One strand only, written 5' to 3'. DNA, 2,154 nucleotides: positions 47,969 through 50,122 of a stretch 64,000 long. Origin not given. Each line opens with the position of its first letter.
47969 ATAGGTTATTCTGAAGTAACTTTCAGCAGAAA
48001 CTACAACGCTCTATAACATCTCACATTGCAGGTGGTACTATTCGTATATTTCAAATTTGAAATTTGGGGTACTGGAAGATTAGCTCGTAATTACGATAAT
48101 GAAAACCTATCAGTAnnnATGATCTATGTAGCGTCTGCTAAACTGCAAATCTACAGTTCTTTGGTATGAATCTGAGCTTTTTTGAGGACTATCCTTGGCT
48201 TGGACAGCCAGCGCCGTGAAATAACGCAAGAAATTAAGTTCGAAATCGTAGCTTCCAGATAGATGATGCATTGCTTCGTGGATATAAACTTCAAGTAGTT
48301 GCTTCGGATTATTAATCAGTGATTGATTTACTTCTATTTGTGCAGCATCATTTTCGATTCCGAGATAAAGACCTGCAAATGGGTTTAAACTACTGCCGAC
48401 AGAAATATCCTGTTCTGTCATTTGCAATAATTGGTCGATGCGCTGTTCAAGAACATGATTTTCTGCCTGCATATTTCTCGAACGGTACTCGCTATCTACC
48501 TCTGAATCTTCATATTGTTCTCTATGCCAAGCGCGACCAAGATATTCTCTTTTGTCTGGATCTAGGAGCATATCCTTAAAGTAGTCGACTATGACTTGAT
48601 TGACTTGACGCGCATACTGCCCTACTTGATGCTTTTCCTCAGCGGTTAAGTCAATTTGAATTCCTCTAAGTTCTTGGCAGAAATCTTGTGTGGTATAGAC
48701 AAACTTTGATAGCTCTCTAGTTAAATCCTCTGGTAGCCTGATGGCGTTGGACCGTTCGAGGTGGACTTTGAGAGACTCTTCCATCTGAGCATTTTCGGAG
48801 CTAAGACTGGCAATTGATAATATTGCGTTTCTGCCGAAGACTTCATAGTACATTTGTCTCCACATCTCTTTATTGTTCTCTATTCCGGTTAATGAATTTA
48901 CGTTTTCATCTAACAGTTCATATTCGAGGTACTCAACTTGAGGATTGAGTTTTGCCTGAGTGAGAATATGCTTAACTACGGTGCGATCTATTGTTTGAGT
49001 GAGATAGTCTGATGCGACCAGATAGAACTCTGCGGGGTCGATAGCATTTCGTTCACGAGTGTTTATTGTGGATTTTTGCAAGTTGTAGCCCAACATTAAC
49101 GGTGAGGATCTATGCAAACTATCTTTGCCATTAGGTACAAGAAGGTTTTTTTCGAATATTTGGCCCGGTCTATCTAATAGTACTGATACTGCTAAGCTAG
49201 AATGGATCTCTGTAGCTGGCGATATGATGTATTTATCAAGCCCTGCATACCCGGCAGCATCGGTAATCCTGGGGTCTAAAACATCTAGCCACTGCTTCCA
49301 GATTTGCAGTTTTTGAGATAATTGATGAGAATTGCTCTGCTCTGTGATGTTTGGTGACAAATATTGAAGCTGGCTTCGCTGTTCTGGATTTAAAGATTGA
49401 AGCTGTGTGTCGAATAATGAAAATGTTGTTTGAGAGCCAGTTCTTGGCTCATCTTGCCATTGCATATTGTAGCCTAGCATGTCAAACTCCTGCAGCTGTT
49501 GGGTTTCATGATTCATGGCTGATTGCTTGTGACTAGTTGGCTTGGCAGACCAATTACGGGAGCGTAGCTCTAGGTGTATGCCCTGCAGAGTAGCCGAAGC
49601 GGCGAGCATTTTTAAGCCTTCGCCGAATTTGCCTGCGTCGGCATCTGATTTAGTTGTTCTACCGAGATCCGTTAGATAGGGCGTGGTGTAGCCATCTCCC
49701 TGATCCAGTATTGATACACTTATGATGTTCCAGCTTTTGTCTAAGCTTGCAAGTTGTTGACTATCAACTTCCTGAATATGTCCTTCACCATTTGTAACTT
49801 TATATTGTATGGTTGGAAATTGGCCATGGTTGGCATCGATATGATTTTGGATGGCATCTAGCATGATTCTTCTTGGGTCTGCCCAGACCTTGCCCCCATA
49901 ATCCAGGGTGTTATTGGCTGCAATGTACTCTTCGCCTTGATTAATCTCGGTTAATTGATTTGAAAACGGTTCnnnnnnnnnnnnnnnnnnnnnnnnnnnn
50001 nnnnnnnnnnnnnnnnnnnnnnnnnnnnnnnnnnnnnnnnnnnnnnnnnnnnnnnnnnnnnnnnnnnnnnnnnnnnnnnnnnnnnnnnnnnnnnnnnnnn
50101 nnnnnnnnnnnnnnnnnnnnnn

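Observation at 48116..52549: Stand-alone 1477-aa protein with two tandem GHKL ATPase modules and a C-terminal HExxH motif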

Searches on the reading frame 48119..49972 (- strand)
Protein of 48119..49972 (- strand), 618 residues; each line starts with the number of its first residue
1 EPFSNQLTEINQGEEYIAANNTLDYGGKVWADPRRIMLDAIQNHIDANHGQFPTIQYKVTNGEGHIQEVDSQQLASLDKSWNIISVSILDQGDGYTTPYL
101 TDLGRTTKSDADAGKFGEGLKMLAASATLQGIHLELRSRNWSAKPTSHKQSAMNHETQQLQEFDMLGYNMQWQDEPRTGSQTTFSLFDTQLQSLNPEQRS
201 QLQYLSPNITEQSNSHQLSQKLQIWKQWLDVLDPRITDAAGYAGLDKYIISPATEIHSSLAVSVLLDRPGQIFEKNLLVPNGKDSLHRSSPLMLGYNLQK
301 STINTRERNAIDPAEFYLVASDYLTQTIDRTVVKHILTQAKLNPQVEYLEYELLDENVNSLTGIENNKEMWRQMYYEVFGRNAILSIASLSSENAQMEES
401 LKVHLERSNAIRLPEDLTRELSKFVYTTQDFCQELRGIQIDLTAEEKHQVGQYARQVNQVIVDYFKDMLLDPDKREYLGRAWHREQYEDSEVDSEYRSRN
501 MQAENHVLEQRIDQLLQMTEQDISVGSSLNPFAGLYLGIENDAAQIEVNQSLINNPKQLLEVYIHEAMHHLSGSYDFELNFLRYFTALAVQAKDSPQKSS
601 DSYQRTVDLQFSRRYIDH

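Call 30: predict_structure(alignment_id=A2)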
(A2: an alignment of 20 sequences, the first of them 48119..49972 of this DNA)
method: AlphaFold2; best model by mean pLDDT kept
length: 618 residues; sequences in the alignment: 20
mean_pLDDT: 79.8   pTM: 0.62
mean pLDDT of the five models: 79.8, 79.6, 79.3, 78.8, 77.9
residues with pLDDT >= 90: 157; 70-90: 328; 50-70: 100; < 50: 33
segments of 3 or more residues with pLDDT < 50: 1-6, 212-214, 484-491, 598-607
pLDDT, mean of each block of 10 residues (from residue 1): 48 88 67 82 83 91 91 91 94 85 58 62 90 93 93 82 91 90 89 85 69 59 90 89 87 76 90 84 76 89 59 86 84 94 91 67 70 93 90 80 67 90 90 71 82 88 88 82 49 62 80 88 81 78 82 83 90 79 85 58 43 54
secondary structure, 60 per line:
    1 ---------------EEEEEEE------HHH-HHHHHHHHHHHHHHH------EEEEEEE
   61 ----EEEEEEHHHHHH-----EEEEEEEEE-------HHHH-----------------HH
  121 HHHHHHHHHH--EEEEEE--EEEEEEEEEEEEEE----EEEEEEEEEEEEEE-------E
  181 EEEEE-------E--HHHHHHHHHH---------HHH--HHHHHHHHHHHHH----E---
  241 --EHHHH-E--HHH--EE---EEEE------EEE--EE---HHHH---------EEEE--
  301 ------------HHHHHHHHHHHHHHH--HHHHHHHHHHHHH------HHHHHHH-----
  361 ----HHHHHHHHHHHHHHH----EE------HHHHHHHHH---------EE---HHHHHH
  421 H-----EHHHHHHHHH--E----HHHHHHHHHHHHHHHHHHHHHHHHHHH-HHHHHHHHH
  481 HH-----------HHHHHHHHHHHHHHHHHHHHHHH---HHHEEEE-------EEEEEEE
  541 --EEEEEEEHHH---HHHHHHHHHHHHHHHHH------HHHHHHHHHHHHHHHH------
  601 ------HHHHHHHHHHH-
elements in order: E16-22 H33-47 E54-60 E65-70 H71-76 E82-90 H98-101 H119-130 E133-138 E141-154 E159-172 E180-185 H196-205 H220-232 H244-247 E262-265 E272-274 H282-285 E295-298 H313-327 H330-342 H349-355 H365-379 H392-400 H415-421 H428-436 H444-470 H472-482 H494-516 E523-526 E534-540 E543-549 H556-572 H579-594 H607-617

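Call 47: search_solved_structures(query=A5, max_evalue=10, show_alignments=2)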
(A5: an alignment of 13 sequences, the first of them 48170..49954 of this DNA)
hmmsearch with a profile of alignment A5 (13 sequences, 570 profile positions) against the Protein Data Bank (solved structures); distinct sequences matched with E-value up to 10: 2.
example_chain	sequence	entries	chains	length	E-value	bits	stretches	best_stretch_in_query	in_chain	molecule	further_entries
7edr_C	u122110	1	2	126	0.092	14.4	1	418-516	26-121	Moesin/ezrin/radixin homolog 2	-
5tvb_A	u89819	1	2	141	8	8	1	393-526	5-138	Nucleoprotein TPR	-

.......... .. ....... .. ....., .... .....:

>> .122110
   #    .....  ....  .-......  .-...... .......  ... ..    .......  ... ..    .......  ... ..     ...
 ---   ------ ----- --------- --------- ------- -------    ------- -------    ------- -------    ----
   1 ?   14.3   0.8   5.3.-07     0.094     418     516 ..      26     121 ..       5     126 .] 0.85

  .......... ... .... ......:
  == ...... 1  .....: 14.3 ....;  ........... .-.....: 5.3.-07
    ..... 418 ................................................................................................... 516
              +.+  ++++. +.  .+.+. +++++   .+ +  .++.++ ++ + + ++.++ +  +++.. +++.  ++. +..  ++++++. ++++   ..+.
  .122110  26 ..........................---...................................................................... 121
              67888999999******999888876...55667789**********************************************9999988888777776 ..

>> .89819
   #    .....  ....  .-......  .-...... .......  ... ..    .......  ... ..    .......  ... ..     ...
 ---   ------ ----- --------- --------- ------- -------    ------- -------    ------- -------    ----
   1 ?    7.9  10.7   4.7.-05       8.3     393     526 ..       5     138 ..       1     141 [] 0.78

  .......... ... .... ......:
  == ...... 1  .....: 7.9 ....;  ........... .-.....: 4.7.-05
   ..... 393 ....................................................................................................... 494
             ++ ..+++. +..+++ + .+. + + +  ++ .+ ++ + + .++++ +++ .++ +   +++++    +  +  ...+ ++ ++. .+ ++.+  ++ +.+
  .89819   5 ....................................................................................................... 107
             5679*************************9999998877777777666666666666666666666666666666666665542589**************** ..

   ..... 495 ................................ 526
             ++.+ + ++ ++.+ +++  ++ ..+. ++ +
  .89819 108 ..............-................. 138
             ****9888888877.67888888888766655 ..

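Call 62: search_protein_representatives(alignment_id=A5)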
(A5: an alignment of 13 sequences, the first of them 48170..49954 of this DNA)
Query: 13 sequences, 570 profile positions. Proteins with E-value up to 0.001 (for the whole library): 1140; up to 1e-10: 382; up to 1e-30: 173. The best 150 are listed.
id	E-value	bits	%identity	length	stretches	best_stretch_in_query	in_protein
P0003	5.5e-282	952.8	-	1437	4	1-562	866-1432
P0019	7.1e-259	876.5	-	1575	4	1-569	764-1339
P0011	1.5e-258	875.4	-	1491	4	2-566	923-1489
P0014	6.3e-257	870.1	-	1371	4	1-561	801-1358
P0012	1.1e-256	869.2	-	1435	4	2-566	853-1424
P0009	1.1e-255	866.0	-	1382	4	2-566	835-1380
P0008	1.6e-249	845.6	-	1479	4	2-563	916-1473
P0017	1.8e-249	845.5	-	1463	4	1-562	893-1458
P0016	1.7e-247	838.9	-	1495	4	1-562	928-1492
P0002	3.3e-247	838.0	-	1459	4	1-568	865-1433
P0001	5.2e-247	837.3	-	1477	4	1-568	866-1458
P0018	4.0e-234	794.8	-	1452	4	1-563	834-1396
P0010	2.9e-231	785.3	-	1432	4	2-565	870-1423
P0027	4.6e-228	774.8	-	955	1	1-561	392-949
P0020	8.2e-212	721.1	-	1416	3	1-569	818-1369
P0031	3.7e-157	540.7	-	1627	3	2-563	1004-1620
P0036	4.6e-100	352.2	-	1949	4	2-557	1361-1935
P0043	5.6e-85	302.4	-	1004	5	8-147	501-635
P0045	3.9e-80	286.4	-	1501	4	8-560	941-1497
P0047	3.0e-78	280.1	-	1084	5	12-185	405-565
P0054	2.5e-75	270.5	-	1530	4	8-562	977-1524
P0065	8.4e-72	258.9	-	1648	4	9-561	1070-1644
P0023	7.9e-70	252.4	-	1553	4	9-561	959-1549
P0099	2.3e-62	227.7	-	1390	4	13-558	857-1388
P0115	8.0e-56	206.1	-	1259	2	12-563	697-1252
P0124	5.2e-51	190.2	-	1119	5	27-147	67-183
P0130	1.5e-49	185.4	-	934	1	12-567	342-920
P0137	1.0e-45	172.7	-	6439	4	14-377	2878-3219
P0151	5.5e-37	143.9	-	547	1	9-553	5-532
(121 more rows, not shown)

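Call 63: search_protein_families(library=pfam, proteins=[P0045, P0043, P0036, P0065, P0047, P0115, P0130], max_evalue=0.01)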
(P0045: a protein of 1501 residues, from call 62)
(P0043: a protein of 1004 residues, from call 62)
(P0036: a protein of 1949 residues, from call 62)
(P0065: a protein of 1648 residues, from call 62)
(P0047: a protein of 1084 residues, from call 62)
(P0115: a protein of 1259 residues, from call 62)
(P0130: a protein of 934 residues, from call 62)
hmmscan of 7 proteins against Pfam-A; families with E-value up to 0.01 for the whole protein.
P0045 (1501 aa): 1 family
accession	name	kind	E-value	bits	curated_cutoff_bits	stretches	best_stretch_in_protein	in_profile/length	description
PF07147.18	PDCD9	-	0.00035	20.3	25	1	51-184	88-216/449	Mitochondrial 28S ribosomal protein S30 (PDCD9)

P0043 (1004 aa): 2 families
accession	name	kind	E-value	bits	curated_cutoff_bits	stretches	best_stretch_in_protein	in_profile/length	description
PF13589.12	HATPase_c_3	-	2.9e-06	27.8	25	1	206-297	27-120/137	Histidine kinase-, DNA gyrase B-, and HSP90-like ATPase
PF02518.31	HATPase_c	-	8.7e-05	23.4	26.4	0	199-269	28-96/111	Histidine kinase-, DNA gyrase B-, and HSP90-like ATPase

P0036 (1949 aa): 0 families

P0065 (1648 aa): 0 families

P0047 (1084 aa): 0 families

P0115 (1259 aa): 1 family
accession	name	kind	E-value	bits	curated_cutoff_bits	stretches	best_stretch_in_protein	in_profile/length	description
PF02518.31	HATPase_c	-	0.0029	18.5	26.4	1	713-813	7-96/111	Histidine kinase-, DNA gyrase B-, and HSP90-like ATPase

P0130 (934 aa): 0 families

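Call 64: list_cluster_members(proteins=[P0045, P0043, P0036, P0065, P0047, P0115, P0130, P0137, P0054, P0031])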
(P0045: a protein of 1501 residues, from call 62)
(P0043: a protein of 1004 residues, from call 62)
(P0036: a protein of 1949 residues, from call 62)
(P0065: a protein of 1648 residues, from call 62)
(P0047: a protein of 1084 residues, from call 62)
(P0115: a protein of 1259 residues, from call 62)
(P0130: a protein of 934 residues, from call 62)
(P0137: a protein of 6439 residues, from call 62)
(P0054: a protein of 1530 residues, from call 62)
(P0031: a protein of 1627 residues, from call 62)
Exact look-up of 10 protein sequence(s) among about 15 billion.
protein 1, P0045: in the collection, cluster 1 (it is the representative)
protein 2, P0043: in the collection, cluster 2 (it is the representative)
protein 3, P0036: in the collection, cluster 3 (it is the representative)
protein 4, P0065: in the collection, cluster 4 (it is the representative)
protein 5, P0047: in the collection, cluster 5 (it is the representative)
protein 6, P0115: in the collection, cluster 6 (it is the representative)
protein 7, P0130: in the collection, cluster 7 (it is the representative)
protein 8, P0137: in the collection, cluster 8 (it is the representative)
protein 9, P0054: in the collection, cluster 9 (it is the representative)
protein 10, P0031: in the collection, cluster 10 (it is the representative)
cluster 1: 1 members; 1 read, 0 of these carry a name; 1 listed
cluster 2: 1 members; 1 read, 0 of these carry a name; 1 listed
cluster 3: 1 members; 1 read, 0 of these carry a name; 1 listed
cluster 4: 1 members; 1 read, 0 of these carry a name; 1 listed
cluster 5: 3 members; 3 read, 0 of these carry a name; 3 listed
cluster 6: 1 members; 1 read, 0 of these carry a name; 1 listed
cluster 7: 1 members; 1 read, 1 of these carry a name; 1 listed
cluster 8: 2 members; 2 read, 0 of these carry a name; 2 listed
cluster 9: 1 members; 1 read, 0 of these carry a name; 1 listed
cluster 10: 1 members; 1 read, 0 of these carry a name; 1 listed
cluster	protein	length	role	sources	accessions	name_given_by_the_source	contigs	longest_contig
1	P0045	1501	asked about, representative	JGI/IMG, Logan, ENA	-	-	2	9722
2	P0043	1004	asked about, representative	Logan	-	-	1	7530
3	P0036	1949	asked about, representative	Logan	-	-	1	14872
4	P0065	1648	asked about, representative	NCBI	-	-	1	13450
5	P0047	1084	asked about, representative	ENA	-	-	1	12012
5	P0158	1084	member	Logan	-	-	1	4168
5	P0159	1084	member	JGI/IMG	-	-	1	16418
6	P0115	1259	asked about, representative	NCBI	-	-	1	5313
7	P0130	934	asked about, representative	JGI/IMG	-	hypothetical protein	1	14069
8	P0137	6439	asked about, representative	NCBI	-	-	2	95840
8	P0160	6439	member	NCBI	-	-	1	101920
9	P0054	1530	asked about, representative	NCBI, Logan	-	-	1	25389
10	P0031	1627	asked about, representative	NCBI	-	-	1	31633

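Call 68: find_homologous_proteins(query=P0047)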
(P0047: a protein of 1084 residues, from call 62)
Query P0047 (1084 aa): 103 proteins with E <= 0.001 among 8000 candidates.
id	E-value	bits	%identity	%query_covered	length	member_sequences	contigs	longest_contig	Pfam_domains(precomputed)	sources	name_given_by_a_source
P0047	0.0e+0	2507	100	100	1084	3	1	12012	-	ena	-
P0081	3.6e-266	904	44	99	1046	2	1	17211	PF25856.2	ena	-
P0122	2.3e-244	832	42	99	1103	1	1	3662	-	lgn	-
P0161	1.1e-241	823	45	80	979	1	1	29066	-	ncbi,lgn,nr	ncbi:MAG: hypothetical protein NTX79_02775 [Candidatus Micrarchaeota archaeon]|nr:hypothetical prote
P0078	2.5e-238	812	40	99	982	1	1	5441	PF13589.13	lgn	-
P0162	3.3e-236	805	42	91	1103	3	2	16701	PF25856.2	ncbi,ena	ncbi:MAG: hypothetical protein WC690_03420 [bacterium]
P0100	7.3e-211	721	43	85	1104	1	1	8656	-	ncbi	-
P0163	1.3e-200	687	41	79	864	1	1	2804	PF25856.2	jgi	-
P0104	5.7e-200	685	39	85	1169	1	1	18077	PF25856.2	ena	-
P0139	9.2e-197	674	40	86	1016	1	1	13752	-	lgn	-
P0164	3.9e-189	649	40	84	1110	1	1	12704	-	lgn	-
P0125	7.1e-171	588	43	66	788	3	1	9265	PF02518.32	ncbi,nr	ncbi:MAG: hypothetical protein JXA24_02185, partial [Proteobacteria bacterium]|nr:hypothetical prote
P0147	2.3e-166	574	41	73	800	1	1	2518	-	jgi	jgi:hypothetical protein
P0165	1.5e-165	571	38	79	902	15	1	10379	PF25856.2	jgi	jgi:hypothetical protein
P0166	5.6e-164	566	37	79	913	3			PF25856.2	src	-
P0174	2.1e-150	521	32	90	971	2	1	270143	PF25856.2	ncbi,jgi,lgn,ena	-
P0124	1.3e-125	439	33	79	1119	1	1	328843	PF25856.2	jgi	-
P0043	7.9e-104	366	31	79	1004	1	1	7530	PF13589.13,PF25856.2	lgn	-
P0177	2.3e-103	365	31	79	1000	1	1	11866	PF13589.13,PF25856.2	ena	-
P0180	6.4e-100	354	32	80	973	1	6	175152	PF25856.2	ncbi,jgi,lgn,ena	-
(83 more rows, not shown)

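Call 76: find_encoding_contigs(protein=P0174, flank=5000, max_places=1)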
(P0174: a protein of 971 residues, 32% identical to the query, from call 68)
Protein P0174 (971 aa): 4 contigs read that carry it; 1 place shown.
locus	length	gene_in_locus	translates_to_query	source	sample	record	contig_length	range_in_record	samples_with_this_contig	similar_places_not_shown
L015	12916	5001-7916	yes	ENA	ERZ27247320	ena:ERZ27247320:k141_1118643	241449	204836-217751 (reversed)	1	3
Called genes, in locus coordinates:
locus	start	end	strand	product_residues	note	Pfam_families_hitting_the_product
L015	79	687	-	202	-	-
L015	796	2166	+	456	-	PF02881:SRP54_N, PF00448:SRP54, PF01656:CbiA (weak), PF02978:SRP_SPB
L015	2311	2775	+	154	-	PF02996:Prefoldin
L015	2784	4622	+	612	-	-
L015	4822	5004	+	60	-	-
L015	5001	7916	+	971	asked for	PF25856:MPN635_N (faint)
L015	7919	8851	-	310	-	PF01478:Peptidase_A24, PF06847:Arc_PepC_II (weak)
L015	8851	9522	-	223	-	PF01912:eIF-6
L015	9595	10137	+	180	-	PF28549:NDPSase_N, PF00293:NUDIX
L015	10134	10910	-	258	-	-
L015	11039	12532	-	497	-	PF14010:PEPcase_2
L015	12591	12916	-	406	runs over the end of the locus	PF00155:Aminotran_1_2, PF00266:Aminotran_5 (faint), PF01041:DegT_DnrJ_EryC1 (weak)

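Call 77: find_encoding_contigs(protein=P0124, flank=5000, max_places=1)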
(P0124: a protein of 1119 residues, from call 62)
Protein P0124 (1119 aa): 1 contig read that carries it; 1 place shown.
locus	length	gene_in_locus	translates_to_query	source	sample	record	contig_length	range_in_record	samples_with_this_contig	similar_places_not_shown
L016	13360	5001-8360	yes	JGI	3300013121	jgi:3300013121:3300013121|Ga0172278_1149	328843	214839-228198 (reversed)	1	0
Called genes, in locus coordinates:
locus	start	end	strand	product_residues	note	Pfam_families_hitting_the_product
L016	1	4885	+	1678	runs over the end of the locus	-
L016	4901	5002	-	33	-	-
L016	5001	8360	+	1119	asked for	PF25856:MPN635_N (faint)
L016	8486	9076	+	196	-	-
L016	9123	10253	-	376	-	PF13173:AAA_14, PF13635:DUF4143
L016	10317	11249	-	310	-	PF13428:TPR_14 (faint), PF07719:TPR_2 (faint)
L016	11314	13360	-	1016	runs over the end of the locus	PF00150:Cellulase, PF00149:Metallophos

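Call 78: find_encoding_contigs(protein=P0180, flank=5000, max_places=1)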
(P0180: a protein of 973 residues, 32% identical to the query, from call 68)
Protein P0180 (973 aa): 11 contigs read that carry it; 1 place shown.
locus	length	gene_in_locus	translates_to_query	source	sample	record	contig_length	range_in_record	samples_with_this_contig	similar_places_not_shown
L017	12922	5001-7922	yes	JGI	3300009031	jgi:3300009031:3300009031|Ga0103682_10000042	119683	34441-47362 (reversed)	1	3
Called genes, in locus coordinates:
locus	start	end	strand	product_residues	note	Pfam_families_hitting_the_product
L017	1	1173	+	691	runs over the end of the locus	PF03235:GmrSD_N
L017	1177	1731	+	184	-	-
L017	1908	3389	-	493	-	PF13687:DUF4153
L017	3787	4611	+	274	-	-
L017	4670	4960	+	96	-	-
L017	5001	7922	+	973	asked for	PF25856:MPN635_N (faint)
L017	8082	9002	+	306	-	PF03741:TerC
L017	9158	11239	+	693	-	PF17191:RecG_wedge, PF01336:tRNA_anti-codon (weak), PF00270:DEAD, PF04851:ResIII, PF00271:Helicase_C, PF19833:RecG_dom3_C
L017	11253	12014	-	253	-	PF18895:T4SS_pilin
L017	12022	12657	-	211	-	PF13462:Thioredoxin_4, PF01323:DSBA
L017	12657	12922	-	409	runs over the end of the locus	-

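Call 88: fold_search(model_id=the predicted structure, library=viral)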
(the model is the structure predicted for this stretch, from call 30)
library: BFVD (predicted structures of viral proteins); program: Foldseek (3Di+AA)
matches with E <= 10: 409; with E <= 0.001: 12
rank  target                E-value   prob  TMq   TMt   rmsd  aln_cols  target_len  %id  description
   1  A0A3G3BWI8            2.4e-15  1.00  0.49  0.66   7.1       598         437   14  (no name in the UniProt tables at hand)
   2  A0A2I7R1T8            4.1e-11  1.00  0.38  0.60   8.5       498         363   12  (no name in the UniProt tables at hand)
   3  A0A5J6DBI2            1.0e-10  1.00  0.36  0.55   7.7       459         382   13  Uncharacterized protein [Erwinia phage pEp_SNUABM_01]
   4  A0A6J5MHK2            4.3e-10  1.00  0.36  0.40  12.9       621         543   12  Uncharacterized protein [uncultured Caudovirales phage]
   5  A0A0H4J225            2.7e-09  1.00  0.38  0.57  10.7       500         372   12  Uncharacterized protein [Pseudoalteromonas phage H101]
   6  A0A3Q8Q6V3            6.4e-09  1.00  0.36  0.37  11.1       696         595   13  Putative viral structural protein [Sulfolobales Beppu filamentous phage 1]
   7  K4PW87                1.2e-08  1.00  0.27  0.48  12.2       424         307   14  Uncharacterized protein [Edwardsiella phage IW-1]
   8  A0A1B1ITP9            1.2e-07  1.00  0.30  0.43  10.7       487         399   11  (no name in the UniProt tables at hand)
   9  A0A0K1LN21            7.4e-05  1.00  0.27  0.23  14.2       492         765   10  RIIA protein [Caulobacter phage Seuss]
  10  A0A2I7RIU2            9.4e-05  1.00  0.19  0.64   6.2       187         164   15  (no name in the UniProt tables at hand)
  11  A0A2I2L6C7            3.2e-04  0.94  0.22  0.12  23.6       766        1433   10  Histidine kinase-like ATPase [Orpheovirus IHUMI-LCC2]
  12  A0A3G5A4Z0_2          6.4e-04  0.99  0.27  0.22  16.8       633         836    7  Histidine kinase-like ATPase (Fragment) [Homavirus sp.]
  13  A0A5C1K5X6            7.5e-03  0.92  0.22  0.18  16.1       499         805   10  Uncharacterized protein [Pseudomonas phage Zuri]
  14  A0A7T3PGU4            2.7e-02  0.10  0.09  0.07  32.8       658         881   10  DNA primase/polymerase [Achromobacter phage vB_AchrS_AchV4]
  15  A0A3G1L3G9            6.5e-02  0.99  0.11  0.30  11.4       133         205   16  Putative transcription elongation protein [Synechococcus phage S-CBWM1]
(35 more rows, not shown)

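Call 89: search_protein_families(library=phrogs, proteins=[P0047, P0151], max_evalue=0.01)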
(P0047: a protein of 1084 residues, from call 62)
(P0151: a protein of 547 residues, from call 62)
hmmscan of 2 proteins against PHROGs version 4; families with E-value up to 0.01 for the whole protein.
P0047 (1084 aa): 2 families
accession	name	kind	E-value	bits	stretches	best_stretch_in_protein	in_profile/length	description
phrog_6077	-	unknown function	2e-30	107.1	2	115-348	73-292/366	-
phrog_8203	-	unknown function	0.00011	22.3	0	112-140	27-55/394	-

P0151 (547 aa): 2 families
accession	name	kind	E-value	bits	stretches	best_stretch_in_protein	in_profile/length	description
phrog_6077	-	unknown function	8.5e-15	55.7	2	8-189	5-166/366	-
phrog_8203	-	unknown function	9.8e-05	22.4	0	252-358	169-279/394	-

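Call 90: search_protein_families(library=padloc, proteins=[P0047, P0043, P0036, P0151], max_evalue=0.01)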
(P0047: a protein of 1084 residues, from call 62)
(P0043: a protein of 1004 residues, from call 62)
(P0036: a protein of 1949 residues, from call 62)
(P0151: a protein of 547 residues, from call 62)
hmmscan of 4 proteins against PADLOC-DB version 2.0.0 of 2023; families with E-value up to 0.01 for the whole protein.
P0047 (1084 aa): 0 families

P0043 (1004 aa): 0 families

P0036 (1949 aa): 0 families

P0151 (547 aa): 0 families
